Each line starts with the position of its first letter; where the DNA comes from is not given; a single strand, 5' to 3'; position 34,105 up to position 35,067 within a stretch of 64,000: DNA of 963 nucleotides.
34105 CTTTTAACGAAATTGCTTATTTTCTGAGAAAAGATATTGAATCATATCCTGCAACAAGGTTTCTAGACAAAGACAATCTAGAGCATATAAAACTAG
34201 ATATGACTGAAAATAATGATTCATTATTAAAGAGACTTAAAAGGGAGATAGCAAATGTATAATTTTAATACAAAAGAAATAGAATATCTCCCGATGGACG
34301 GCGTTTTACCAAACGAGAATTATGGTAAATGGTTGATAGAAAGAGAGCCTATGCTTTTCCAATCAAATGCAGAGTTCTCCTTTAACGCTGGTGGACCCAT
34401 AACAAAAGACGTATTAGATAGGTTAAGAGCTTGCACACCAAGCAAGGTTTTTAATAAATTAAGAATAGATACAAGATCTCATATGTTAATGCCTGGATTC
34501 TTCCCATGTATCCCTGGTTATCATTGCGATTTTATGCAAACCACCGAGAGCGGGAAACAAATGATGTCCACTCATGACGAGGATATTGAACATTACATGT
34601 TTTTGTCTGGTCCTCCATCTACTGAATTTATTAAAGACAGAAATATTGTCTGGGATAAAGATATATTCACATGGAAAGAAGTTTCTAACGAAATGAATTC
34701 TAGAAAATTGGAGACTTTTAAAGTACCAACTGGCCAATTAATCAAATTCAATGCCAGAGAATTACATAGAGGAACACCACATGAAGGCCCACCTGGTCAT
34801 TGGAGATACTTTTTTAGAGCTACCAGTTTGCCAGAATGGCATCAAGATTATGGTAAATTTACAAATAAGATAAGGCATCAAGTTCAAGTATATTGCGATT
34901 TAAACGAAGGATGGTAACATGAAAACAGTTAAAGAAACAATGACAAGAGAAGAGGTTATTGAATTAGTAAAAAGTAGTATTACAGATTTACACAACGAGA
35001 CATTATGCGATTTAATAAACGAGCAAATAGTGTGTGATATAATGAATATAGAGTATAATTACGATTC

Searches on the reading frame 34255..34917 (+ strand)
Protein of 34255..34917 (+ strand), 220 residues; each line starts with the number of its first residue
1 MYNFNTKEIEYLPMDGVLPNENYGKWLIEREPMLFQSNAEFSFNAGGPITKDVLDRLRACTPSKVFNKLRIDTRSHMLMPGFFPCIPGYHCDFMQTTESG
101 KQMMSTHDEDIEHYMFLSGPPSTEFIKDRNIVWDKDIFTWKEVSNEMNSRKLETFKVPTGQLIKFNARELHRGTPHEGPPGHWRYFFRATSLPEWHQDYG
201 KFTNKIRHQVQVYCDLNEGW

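Call 73: search_protein_families(library=phrogs, proteins=[window:34255-34917:+], max_evalue=0.00001)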
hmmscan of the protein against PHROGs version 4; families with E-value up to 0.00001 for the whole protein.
window:34255-34917:+ (220 aa): 1 family
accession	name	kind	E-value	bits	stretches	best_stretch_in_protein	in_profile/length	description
phrog_1843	-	unknown function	2.2e-35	123.4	1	19-220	19-222/222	-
